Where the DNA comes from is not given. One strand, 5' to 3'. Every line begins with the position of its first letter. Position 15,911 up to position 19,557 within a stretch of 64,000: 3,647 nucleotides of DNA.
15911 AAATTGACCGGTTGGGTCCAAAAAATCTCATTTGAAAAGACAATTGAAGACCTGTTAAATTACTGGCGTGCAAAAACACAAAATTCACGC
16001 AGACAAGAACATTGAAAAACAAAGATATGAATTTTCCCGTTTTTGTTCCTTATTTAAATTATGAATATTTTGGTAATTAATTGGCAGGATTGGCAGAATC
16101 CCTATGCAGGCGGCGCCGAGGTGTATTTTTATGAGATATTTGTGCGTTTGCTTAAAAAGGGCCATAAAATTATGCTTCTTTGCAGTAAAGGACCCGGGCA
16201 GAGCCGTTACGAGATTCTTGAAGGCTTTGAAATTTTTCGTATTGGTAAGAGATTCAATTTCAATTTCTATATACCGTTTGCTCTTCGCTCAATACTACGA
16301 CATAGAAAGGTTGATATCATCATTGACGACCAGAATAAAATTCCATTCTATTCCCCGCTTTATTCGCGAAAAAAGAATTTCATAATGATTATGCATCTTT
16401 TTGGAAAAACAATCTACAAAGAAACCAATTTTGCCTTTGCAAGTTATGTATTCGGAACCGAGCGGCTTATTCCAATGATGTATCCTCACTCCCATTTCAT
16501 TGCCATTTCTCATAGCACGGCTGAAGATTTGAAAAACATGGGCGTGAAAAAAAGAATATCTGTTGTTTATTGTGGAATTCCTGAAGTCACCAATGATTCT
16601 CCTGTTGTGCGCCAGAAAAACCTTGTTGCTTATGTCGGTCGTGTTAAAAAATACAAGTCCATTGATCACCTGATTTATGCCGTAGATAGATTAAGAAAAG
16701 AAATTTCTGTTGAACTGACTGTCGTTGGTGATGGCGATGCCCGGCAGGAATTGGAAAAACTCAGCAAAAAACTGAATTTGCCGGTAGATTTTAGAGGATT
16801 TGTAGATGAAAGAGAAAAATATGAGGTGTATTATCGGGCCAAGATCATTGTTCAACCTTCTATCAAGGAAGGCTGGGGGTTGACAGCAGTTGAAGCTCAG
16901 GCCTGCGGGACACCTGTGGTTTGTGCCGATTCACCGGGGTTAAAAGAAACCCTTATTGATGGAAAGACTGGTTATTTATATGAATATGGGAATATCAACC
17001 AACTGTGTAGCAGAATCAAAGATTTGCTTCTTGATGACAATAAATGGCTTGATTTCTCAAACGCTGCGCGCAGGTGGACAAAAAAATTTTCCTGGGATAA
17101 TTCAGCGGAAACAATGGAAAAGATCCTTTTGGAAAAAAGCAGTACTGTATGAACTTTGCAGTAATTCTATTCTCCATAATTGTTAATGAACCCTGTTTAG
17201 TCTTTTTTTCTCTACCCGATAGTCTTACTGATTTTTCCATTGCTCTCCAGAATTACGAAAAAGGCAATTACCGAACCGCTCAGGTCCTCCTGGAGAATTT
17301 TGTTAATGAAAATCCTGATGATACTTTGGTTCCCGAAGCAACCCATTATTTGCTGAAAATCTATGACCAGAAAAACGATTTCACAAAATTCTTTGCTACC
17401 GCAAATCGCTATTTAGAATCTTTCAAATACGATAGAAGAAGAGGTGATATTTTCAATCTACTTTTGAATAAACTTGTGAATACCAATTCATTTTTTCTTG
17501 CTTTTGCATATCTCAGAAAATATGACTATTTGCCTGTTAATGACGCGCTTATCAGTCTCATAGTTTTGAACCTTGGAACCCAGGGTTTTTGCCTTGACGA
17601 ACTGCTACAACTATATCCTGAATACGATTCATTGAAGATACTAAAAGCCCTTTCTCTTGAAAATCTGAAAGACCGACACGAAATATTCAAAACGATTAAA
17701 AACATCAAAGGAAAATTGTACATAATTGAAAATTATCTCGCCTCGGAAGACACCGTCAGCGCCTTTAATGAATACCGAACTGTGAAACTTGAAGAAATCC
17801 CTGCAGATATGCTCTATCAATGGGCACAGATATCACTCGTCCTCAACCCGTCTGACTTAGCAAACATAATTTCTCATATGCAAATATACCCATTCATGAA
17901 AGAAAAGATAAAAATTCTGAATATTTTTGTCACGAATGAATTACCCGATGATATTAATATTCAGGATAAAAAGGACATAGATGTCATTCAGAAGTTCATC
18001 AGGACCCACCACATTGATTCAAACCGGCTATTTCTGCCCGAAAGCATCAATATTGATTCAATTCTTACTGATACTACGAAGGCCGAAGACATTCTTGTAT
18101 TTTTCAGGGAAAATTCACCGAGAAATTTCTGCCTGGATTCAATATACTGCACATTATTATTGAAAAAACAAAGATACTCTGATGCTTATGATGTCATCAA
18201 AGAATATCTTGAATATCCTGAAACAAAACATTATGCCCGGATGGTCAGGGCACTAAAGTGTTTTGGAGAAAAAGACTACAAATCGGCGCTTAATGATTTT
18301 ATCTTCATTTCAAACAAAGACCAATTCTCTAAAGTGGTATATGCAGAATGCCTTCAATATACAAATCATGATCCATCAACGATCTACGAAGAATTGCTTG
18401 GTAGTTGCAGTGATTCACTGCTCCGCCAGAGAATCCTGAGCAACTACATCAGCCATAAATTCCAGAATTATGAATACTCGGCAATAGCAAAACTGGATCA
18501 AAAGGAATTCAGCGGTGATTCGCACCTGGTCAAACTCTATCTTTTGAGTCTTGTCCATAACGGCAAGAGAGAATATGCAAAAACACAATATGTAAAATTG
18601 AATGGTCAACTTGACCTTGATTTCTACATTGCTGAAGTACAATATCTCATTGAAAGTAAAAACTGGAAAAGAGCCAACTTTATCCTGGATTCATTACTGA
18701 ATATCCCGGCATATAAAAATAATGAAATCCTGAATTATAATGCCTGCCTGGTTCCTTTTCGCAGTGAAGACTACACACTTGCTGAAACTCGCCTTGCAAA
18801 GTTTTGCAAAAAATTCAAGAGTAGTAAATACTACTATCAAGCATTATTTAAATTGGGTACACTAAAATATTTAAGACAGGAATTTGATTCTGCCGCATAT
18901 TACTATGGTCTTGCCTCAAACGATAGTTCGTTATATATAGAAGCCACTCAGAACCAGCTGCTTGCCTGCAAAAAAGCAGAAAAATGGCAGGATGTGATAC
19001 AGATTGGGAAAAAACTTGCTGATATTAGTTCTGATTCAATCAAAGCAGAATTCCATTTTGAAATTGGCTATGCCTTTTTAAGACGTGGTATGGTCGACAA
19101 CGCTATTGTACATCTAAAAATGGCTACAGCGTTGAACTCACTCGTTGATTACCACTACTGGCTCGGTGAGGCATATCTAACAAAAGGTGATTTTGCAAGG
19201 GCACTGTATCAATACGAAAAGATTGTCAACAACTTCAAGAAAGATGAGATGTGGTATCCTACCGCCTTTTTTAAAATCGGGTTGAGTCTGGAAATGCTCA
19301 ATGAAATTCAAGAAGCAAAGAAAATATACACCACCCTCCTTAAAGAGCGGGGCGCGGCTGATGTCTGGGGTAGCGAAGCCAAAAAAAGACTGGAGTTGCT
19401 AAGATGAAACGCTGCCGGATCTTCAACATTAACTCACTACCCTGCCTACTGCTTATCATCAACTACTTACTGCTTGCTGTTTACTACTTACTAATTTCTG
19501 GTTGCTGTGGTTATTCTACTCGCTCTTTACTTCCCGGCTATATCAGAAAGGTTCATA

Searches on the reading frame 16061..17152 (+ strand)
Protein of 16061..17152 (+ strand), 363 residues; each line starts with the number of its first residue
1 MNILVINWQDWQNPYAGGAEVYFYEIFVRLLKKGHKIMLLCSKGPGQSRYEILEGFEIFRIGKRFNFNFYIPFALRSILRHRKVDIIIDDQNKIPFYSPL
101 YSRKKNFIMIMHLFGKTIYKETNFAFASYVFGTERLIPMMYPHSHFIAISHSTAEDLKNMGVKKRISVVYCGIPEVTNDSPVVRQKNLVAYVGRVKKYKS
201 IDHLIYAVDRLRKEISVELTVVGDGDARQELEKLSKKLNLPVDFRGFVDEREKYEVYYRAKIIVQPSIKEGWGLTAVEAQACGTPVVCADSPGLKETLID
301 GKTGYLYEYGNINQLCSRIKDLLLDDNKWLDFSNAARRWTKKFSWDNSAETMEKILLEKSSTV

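Call 48: search_protein_families(library=pfam, proteins=[window:16061-17152:+], max_evalue=0.00001)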
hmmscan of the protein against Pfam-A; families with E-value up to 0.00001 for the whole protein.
window:16061-17152:+ (363 aa): 5 families
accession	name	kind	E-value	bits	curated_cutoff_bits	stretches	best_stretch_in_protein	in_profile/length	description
PF00534.26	Glycos_transf_1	-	4.3e-40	137.5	26.4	1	180-339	9-172/172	Glycosyl transferases group 1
PF13692.12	Glyco_trans_1_4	-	9.5e-32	110.6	27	1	187-325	2-142/142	Glycosyl transferases group 1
PF13439.12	Glyco_transf_4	-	1.9e-18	67.5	28.5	1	17-173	2-166/170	Glycosyltransferase Family 4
PF20706.3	GT4-conflict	-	6.7e-17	62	26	1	165-301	173-323/385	Family 4 Glycosyltransferase in conflict systems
PF13524.12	Glyco_trans_1_2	-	1.7e-10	41.5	25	1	209-353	7-143/144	Glycosyl transferase-like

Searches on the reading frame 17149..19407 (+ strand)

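Call 47: search_protein_families(library=pfam, proteins=[window:17149-19407:+], max_evalue=0.00001)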
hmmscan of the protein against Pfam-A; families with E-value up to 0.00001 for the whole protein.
window:17149-19407:+ (752 aa): 4 families
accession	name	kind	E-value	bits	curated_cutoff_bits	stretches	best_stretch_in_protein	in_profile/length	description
PF13174.12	TPR_6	-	1.1e-11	45.1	26.3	0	706-733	2-29/33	Tetratricopeptide repeat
PF13432.12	TPR_16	-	7e-10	39.6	32.7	0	638-693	2-58/65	Tetratricopeptide repeat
PF13428.12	TPR_14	-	1.5e-07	31.8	23.5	0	667-701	2-36/44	Tetratricopeptide repeat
PF07719.23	TPR_2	-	6e-07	29.5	27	0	667-693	2-28/34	Tetratricopeptide repeat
